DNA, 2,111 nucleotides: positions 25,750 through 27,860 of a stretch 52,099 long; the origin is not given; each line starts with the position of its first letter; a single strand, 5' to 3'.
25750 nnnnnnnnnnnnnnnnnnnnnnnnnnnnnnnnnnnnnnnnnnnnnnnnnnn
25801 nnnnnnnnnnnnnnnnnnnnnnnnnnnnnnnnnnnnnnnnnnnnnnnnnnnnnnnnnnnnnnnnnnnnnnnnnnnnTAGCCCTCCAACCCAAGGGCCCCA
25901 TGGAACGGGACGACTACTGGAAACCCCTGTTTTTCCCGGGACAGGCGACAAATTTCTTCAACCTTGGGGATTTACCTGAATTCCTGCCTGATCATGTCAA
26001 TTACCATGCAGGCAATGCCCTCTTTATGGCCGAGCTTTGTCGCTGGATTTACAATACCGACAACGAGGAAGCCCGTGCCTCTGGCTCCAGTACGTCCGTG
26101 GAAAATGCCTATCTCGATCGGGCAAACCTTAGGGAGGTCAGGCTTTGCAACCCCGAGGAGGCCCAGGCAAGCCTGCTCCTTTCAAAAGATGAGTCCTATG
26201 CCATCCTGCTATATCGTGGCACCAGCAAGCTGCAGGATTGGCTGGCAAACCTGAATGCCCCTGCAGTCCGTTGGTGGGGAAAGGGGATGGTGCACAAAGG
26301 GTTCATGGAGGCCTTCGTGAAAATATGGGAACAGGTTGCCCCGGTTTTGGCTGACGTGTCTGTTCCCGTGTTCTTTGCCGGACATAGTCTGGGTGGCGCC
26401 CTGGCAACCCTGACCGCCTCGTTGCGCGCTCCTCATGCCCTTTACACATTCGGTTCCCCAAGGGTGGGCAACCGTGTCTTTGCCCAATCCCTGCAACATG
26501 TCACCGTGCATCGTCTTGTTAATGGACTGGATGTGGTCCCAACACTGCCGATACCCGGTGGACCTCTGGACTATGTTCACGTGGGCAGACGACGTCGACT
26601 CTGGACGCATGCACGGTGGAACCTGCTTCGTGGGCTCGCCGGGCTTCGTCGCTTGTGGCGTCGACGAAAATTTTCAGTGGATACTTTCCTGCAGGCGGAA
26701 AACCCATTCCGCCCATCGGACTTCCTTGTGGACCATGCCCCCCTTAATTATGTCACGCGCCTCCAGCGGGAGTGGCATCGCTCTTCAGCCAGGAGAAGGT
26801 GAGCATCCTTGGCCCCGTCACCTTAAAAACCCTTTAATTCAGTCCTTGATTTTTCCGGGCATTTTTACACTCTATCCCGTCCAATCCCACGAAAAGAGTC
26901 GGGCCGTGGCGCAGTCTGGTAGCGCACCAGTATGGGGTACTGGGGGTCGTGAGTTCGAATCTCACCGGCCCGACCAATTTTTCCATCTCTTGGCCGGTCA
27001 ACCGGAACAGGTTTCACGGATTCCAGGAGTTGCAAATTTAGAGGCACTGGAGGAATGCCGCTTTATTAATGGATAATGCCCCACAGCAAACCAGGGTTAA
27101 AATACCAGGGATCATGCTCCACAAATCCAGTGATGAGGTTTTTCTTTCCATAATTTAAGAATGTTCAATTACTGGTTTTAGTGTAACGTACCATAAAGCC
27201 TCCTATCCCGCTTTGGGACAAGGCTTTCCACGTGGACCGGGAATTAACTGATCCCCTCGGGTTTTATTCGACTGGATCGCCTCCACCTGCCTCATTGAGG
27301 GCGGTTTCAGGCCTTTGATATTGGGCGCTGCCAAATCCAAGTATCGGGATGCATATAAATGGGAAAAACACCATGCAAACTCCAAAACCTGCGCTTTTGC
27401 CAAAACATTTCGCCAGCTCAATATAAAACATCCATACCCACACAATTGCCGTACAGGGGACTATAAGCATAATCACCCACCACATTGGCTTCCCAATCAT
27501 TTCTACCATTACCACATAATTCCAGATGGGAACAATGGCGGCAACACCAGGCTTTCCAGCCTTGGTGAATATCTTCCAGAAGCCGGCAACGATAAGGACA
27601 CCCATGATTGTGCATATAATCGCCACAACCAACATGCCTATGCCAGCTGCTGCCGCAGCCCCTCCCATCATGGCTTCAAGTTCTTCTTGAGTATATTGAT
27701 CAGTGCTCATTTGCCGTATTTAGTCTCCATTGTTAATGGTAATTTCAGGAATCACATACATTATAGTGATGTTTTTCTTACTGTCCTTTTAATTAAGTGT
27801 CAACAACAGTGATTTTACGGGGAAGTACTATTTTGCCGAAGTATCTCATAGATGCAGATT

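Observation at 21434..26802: Tightly coupled three-gene envelope operon of unknown function: TM/coiled-coil giant, repeat lipoprotein, class-3 lipase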

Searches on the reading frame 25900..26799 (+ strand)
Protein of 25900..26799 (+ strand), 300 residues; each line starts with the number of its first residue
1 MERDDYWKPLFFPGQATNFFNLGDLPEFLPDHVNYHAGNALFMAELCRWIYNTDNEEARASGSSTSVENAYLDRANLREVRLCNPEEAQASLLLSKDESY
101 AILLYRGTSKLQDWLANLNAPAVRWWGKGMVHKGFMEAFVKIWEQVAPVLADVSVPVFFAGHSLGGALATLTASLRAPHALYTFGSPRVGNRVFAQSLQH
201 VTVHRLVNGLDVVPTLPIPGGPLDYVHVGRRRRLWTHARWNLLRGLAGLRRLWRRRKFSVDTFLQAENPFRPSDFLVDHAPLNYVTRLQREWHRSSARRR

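Call 4: search_protein_families(library=pfam, proteins=[window:25900-26799:+], max_evalue=0.1)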
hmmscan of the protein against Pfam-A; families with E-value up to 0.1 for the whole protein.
window:25900-26799:+ (300 aa): 5 families
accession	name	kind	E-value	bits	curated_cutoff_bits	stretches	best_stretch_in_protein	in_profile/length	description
PF01764.32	Lipase_3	-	3.4e-22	79.3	22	1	103-218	2-137/140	Lipase (class 3)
PF12697.13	Abhydrolase_6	-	5.1e-05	24.5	26.3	1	148-277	56-144/217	Alpha/beta hydrolase family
PF00975.26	Thioesterase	-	0.0013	19.5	26.4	0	156-174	67-85/226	Thioesterase domain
PF20408.4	Abhydrolase_11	-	0.0093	16.2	27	1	137-187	58-108/193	Alpha/beta hydrolase domain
PF12146.15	Hydrolase_4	-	0.019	14.7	27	1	154-179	75-99/239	Serine aminopeptidase, S33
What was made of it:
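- On Class-3 lipase (PF01764) (gene 3): 79.3 bits against a cut-off of 22 (call 4).
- Checked: Pfam Lipase_3 matches at E = 3.4e-22 (call 4).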

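Call 5: search_protein_families(library=ncbifam, proteins=[window:25900-26799:+], max_evalue=0.1)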
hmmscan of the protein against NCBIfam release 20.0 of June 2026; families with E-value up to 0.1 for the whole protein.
window:25900-26799:+ (300 aa): 1 family
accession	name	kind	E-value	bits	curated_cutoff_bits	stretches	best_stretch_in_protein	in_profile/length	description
NF047388.1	SA1320_fam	subfamily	0.0056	15.2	230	1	102-175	4-71/644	SA1320 family protein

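Call 6: search_protein_families(library=padloc, proteins=[window:25900-26799:+], max_evalue=0.1)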
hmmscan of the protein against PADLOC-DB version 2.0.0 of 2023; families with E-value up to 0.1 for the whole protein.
window:25900-26799:+ (300 aa): 0 families

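Call 56: find_homologous_proteins(query=window:25900-26799:+)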
Query window:25900-26799:+ (300 aa): 5271 proteins with E <= 0.001 among 8000 candidates; the best 120 are listed.
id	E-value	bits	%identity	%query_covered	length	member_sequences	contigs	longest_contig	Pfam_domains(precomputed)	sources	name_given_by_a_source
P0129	2.3e-203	692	99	100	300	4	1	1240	PF01764.32,PF26363.2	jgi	-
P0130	6.7e-175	599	85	100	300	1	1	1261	PF01764.32,PF26363.2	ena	-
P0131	8.4e-126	438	65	99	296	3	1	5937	PF01764.32,PF26363.2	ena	-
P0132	1.3e-125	437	65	99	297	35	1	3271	PF01764.32,PF26363.2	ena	-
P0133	8.8e-125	434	65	98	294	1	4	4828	PF01764.32,PF26363.2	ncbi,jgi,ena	-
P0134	1.6e-124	433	65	97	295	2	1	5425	PF01764.32,PF26363.2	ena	-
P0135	1.8e-122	427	64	97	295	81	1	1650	PF01764.32,PF26363.2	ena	-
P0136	2.6e-100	354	53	98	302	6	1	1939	PF01764.32,PF26363.2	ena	-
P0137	3.0e-93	331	51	99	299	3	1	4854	PF01764.32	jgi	jgi:triacylglycerol lipase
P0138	1.9e-86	308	50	96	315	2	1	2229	PF01764.32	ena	-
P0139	8.4e-82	293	46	99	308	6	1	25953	PF01764.32,PF26363.2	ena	-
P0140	8.6e-77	277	70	42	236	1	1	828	PF01764.32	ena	-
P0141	6.7e-65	238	42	97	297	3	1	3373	PF01764.32,PF26363.2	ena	-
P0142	3.0e-58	216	40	97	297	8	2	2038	PF01764.32,PF26363.2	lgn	-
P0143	5.6e-56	208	41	100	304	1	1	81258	PF01764.32,PF26363.2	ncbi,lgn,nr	ncbi:MAG: lipase family protein [Nitrospirae bacterium]|nr:MAG: lipase family protein [Nitrospirota 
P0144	2.7e-55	206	39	97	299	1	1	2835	PF01764.32,PF26363.2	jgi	-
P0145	1.2e-52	197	40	98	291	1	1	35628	PF01764.32,PF26363.2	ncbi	-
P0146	3.6e-52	196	37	97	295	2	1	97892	PF01764.32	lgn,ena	-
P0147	4.3e-52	195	41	97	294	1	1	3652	PF01764.32,PF26363.2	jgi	-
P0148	7.0e-52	195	38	95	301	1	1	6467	PF01764.32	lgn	-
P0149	7.4e-52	195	37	97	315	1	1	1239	PF01764.32,PF26363.2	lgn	-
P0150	1.1e-51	194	37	96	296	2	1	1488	PF01764.32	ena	-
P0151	1.2e-51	194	38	97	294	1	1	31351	PF01764.32,PF26363.2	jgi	jgi:triacylglycerol lipase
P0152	1.4e-51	194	41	97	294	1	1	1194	PF01764.32,PF26363.2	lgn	-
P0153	2.7e-51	193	38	96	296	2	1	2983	PF01764.32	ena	-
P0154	3.2e-51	193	39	96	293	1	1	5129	PF01764.32,PF26363.2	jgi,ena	-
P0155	7.2e-51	191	37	98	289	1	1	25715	PF01764.32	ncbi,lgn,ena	-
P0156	8.9e-51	191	39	95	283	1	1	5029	PF01764.32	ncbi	-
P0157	1.8e-50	190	39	96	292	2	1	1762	PF01764.32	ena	-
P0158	1.8e-50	190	42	97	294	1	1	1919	PF01764.32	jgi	jgi:triacylglycerol lipase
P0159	4.2e-50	189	38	96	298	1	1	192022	PF01764.32,PF26363.2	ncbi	-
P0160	4.3e-50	189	39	97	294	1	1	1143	PF01764.32,PF26363.2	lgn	-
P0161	6.6e-50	188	39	97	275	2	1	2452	PF01764.32,PF26363.2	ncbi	-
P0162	9.1e-50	188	37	99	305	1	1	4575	PF01764.32,PF26363.2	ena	-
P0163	9.3e-50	188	40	97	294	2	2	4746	PF01764.32,PF26363.2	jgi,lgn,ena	-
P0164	1.0e-49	188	38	96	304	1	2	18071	PF01764.32,PF26363.2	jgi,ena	jgi:hypothetical protein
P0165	1.8e-49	187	40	97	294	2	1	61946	PF01764.32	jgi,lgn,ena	-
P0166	1.9e-49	187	39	95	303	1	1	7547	PF01764.32,PF26363.2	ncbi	-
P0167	2.2e-49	187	39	97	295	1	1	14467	PF01764.32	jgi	jgi:triacylglycerol lipase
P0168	2.4e-49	186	36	96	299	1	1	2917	PF01764.32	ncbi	-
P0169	3.0e-49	186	40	97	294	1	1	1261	PF01764.32,PF26363.2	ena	-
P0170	4.5e-49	186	38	96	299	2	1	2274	PF01764.32,PF26363.2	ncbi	-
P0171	4.5e-49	186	36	96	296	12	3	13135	PF01764.32,PF26363.2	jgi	jgi:hypothetical protein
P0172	5.5e-49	185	39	97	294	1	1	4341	PF01764.32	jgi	jgi:hypothetical protein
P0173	1.2e-48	184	39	94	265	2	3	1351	PF01764.32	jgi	-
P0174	1.4e-48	184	39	96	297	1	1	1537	PF01764.32,PF26363.2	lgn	-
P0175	1.5e-48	184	41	97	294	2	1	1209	PF01764.32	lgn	-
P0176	1.5e-48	184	38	94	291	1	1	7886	PF01764.32,PF26363.2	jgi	jgi:triacylglycerol lipase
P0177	2.3e-48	183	39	97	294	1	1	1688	PF01764.32,PF26363.2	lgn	-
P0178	2.6e-48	183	41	97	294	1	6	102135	PF01764.32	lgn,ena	-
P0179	5.4e-48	182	40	97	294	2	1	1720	PF01764.32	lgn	-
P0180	6.3e-48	182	42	77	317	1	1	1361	PF01764.32,PF26363.2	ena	-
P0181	6.8e-48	182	38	97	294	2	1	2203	PF01764.32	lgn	-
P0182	7.9e-48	181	36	96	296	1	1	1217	PF01764.32,PF26363.2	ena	-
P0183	8.8e-48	181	39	95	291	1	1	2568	PF01764.32,PF26363.2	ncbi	-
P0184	9.0e-48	181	39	97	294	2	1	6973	PF01764.32,PF26363.2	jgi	jgi:triacylglycerol lipase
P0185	1.6e-47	180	40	97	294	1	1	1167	PF01764.32,PF26363.2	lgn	-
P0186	1.9e-47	180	40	97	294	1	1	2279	PF01764.32,PF26363.2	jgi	jgi:triacylglycerol lipase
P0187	2.2e-47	180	39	94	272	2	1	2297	PF01764.32,PF26363.2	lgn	-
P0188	2.5e-47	180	39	97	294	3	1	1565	PF01764.32,PF26363.2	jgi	jgi:hypothetical protein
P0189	3.1e-47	179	40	97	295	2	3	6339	PF01764.32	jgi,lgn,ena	-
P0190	3.4e-47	179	40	94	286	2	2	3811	PF01764.32,PF26363.2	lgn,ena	-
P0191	3.8e-47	179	35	96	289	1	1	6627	PF01764.32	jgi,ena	-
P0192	3.9e-47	179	37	96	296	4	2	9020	PF01764.32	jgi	jgi:triacylglycerol lipase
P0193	4.2e-47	179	38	96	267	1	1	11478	PF01764.32,PF26363.2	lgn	-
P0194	4.4e-47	179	38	96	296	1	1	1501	PF01764.32,PF26363.2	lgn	-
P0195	5.1e-47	179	38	94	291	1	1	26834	PF01764.32,PF26363.2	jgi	jgi:triacylglycerol lipase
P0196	5.7e-47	179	37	96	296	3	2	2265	PF01764.32,PF26363.2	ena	-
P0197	6.3e-47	178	40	97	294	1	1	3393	PF01764.32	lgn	-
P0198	7.2e-47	178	39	94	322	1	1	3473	PF01764.32,PF26363.2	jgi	-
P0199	8.0e-47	178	38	97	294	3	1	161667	PF01764.32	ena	-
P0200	1.1e-46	178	37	97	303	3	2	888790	PF01764.32,PF26363.2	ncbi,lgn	-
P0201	1.3e-46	177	41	94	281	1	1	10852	PF01764.32,PF26363.2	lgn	-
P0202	1.4e-46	177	37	97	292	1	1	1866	PF01764.32,PF26363.2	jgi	jgi:hypothetical protein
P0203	1.5e-46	177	38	97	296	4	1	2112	PF01764.32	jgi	-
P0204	1.8e-46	177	36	97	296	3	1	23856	PF01764.32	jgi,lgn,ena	-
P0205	1.9e-46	177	37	97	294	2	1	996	PF01764.32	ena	-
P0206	2.5e-46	177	39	96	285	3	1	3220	PF01764.32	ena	-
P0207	3.3e-46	176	38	94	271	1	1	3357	PF01764.32,PF26363.2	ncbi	-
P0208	3.3e-46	176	40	94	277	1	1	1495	PF01764.32,PF26363.2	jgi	jgi:pimeloyl-ACP methyl ester carboxylesterase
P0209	3.4e-46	176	38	97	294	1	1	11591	PF01764.32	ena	-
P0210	4.0e-46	176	39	97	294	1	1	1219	PF01764.32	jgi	jgi:triacylglycerol lipase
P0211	5.4e-46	175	39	94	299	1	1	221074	PF01764.32,PF26363.2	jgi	jgi:triacylglycerol lipase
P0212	1.3e-45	174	36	97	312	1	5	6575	PF01764.32,PF26363.2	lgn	-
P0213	1.4e-45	174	38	95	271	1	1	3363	PF01764.32,PF26363.2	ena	-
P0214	1.5e-45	174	40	97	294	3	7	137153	PF01764.32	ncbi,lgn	ncbi:MAG: lipase family protein [Acidobacteriota bacterium]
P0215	1.5e-45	174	38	96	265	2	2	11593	PF01764.32,PF26363.2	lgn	-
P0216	1.6e-45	174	40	97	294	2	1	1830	PF01764.32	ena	-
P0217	3.8e-45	173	38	97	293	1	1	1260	PF01764.32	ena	-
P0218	4.4e-45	172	38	94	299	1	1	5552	PF01764.32,PF26363.2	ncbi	-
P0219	5.1e-45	172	36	96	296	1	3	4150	PF01764.32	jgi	jgi:triacylglycerol lipase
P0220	5.3e-45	172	35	97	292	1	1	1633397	PF01764.32,PF26363.2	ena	-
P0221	6.3e-45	172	38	94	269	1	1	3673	PF01764.32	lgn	-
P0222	8.0e-45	172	40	97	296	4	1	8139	PF01764.32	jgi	jgi:triacylglycerol lipase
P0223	8.0e-45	172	36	97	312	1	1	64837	PF01764.32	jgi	jgi:triacylglycerol lipase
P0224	8.2e-45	172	40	97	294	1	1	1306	PF01764.32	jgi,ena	-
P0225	9.9e-45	171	39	97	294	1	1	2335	PF01764.32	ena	-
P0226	1.1e-44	171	36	99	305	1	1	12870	PF01764.32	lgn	-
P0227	1.1e-44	171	38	97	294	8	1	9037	PF01764.32,PF26363.2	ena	-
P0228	1.1e-44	171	39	97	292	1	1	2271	PF01764.32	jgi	jgi:Lipase (class 3).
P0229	1.3e-44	171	37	96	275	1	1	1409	PF01764.32,PF26363.2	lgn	-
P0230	1.4e-44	171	39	96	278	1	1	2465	PF01764.32,PF26363.2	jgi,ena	-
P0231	1.5e-44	171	38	97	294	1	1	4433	PF01764.32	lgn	-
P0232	1.6e-44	171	37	97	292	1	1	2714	PF01764.32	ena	-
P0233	1.7e-44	170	37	97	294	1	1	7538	PF01764.32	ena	-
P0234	1.7e-44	170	39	97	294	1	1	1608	PF01764.32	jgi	jgi:hypothetical protein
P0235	1.9e-44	170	37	94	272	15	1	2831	PF01764.32,PF26363.2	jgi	jgi:hypothetical protein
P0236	2.1e-44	170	39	93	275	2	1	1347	PF01764.32,PF26363.2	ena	-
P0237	2.1e-44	170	36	97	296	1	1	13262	PF01764.32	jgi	jgi:hypothetical protein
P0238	2.5e-44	170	39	97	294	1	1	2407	PF01764.32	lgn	-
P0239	2.5e-44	170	38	97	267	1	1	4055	PF01764.32,PF26363.2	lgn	-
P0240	3.6e-44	169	35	96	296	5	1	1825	PF01764.32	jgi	-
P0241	5.6e-44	169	38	96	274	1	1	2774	PF01764.32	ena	-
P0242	5.9e-44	169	35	97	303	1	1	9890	PF01764.32,PF26363.2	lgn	-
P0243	7.8e-44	168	39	97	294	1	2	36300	PF01764.32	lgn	-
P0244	7.8e-44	168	39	96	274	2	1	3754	PF01764.32,PF26363.2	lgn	-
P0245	8.9e-44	168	39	94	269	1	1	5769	PF01764.32,PF26363.2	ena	-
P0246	9.0e-44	168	36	97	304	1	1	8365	PF01764.32,PF26363.2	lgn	-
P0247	1.2e-43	168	36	97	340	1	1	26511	PF01764.32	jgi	jgi:triacylglycerol lipase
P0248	1.3e-43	168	38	97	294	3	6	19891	PF01764.32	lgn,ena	-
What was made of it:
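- Closest known: Class-3. Different: It belongs to a bacterial subfamily of about 295-aa proteins without signal peptides (call 56).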

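Call 57: find_encoding_contigs(protein=P0139, flank=6000, max_places=1)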
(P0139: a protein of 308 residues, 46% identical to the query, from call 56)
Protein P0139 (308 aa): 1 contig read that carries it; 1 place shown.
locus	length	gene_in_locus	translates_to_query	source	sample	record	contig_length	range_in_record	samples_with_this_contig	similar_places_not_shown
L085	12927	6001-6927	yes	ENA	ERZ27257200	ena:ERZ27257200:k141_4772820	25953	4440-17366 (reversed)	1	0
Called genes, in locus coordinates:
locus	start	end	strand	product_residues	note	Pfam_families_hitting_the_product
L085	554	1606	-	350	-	-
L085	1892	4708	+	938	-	-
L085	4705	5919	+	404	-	-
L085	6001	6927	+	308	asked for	PF26363:Phospholipase-like (faint), PF01764:Lipase_3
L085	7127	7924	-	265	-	PF22435:MRM3-like_sub_bind, PF00588:SpoU_methylase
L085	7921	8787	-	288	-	PF03881:Fructosamin_kin, PF01636:APH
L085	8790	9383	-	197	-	PF00551:Formyl_trans_N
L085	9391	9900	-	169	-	PF01467:CTP_transf_like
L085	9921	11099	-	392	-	PF00226:DnaJ, PF01556:DnaJ_C, PF00684:DnaJ_CXXCXGXG, PF27439:DnaJ_C_2 (faint)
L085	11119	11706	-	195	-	PF01025:GrpE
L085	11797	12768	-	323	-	PF20511:PMI_typeI_cat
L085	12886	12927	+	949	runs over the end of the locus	PF13491:FtsK_4TM, PF17854:FtsK_alpha, PF01580:FtsK_SpoIIIE, PF09397:FtsK_gamma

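Call 58: find_encoding_contigs(protein=P0143, flank=6000, max_places=1)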
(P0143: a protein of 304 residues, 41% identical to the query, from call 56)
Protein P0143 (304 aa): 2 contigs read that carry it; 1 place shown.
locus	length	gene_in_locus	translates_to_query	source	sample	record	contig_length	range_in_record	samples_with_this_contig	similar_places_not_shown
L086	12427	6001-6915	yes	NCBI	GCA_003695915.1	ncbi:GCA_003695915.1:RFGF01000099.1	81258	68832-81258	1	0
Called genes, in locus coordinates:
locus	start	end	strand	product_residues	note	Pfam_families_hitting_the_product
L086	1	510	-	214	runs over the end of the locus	PF00072:Response_reg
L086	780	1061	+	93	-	-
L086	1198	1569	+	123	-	PF00072:Response_reg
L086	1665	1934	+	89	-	-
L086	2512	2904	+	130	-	PF12118:SprA-related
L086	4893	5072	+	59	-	-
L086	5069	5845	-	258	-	PF05170:AsmA (weak), PF05359:DUF748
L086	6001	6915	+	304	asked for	PF26363:Phospholipase-like (faint), PF01764:Lipase_3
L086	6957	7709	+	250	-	PF01209:Ubie_methyltran, PF13489:Methyltransf_23, PF13847:Methyltransf_31, PF08241:Methyltransf_11, PF08242:Methyltransf_12, PF13649:Methyltransf_25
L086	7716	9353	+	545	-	PF02310:B12-binding (faint), PF04055:Radical_SAM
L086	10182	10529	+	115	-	-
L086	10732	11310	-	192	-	PF00081:Sod_Fe_N, PF02777:Sod_Fe_C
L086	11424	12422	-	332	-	PF19778:RE_endonuc (weak), PF00717:Peptidase_S24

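Call 59: find_encoding_contigs(protein=P0146, flank=6000, max_places=1)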
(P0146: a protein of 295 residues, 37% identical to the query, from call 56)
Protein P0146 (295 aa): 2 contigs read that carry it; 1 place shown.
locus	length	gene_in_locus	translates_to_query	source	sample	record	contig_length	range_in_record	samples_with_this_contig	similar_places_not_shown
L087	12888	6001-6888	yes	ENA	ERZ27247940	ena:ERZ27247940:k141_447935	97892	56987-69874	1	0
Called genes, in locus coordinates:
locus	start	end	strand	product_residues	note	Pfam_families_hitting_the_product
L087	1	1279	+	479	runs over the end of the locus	PF20695:UbiD_N, PF01977:UbiD, PF20696:UbiD_C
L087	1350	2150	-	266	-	PF02577:BFN_dom, PF13180:PDZ_2, PF00595:PDZ (weak), PF17820:PDZ_6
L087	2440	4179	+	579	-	PF02518:HATPase_c, PF13589:HATPase_c_3, PF01119:DNA_mis_repair, PF08676:MutL_C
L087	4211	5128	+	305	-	PF01715:IPPT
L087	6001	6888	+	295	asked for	PF01764:Lipase_3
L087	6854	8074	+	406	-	PF05940:NnrS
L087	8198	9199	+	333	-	PF12974:Phosphonate-bd (weak), PF13379:NMT1_2, PF09084:NMT1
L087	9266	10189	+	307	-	PF00795:CN_hydrolase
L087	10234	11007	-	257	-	PF17645:Amdase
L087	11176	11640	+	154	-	PF00111:Fer2 (weak), PF01799:Fer2_2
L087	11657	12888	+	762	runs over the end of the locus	PF20256:MoCoBD_2, PF01315:Ald_Xan_dh_C (faint), PF02738:MoCoBD_1, PF20256:MoCoBD_2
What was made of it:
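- The lipase family is a very large set of stand-alone proteins of about 295 aa in many phyla, with unrelated neighbours (calls 56, 58, 59).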

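Call 77: search_solved_structures(query=window:25900-26799:+, max_evalue=0.001, show_alignments=1)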
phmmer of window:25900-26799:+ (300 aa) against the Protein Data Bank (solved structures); distinct sequences matched with E-value up to 0.001: 31.
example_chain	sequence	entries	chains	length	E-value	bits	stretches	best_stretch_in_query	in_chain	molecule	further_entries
4tgl_A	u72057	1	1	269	7.8e-13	51.6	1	96-230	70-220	TRIACYL-GLYCEROL ACYLHYDROLASE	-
1tgl_A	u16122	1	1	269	7.8e-13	51.6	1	96-230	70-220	TRIACYL-GLYCEROL ACYLHYDROLASE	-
5tgl_A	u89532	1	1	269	7.8e-13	51.6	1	96-230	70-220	LIPASE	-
37bv_A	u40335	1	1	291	1.2e-12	51.1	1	92-218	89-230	Lipase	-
1dt3_A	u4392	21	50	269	1.9e-12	50.4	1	92-218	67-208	LIPASE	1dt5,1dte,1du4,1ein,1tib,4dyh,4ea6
37cb_A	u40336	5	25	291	2.2e-12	50.1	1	92-218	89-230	Lipase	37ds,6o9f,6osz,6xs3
1gt6_A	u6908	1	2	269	5e-12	49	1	92-218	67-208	Lipase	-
5ap9_A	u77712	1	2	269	5e-12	49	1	92-218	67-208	LIPASE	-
6qpp_A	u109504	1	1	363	6.7e-12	48.5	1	96-231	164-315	Lipase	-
6qpr_A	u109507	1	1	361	6.8e-12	48.5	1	96-231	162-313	Lipase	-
3tgl_A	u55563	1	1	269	9.5e-12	48.1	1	96-231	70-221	TRIACYL-GLYCEROL ACYLHYDROLASE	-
3ngm_A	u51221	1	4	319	3e-11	46.4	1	101-217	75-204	Extracellular lipase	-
6unv_A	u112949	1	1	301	2.6e-10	43.3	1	91-217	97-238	Lipase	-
6a0w_A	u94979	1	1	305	2.6e-08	36.8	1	102-229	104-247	Lipase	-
1lgy_A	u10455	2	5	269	3.3e-07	33.1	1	94-229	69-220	TRIACYLGLYCEROL LIPASE | LIPASE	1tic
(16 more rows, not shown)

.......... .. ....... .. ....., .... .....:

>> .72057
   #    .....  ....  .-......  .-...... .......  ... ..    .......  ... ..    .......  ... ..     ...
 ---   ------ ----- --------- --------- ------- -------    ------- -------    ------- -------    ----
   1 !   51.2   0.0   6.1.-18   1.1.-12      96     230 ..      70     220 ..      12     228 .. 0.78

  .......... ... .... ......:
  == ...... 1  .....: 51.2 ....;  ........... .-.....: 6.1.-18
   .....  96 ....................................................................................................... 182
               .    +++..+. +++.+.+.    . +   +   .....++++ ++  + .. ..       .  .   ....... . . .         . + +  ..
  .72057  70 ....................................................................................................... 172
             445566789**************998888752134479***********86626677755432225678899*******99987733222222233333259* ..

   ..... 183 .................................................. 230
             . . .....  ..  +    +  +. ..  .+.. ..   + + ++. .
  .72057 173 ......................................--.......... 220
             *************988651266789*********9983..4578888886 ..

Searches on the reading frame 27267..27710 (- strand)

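Call 46: search_protein_families(library=pfam, proteins=[window:27267-27710:-], max_evalue=0.01)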
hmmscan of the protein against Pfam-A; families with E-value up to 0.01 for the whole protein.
window:27267-27710:- (148 aa): 1 family
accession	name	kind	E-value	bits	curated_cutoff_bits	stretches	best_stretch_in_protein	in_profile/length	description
PF18936.5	DUF5684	-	3.9e-22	79.1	27.4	1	57-133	2-80/81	Family of unknown function (DUF5684)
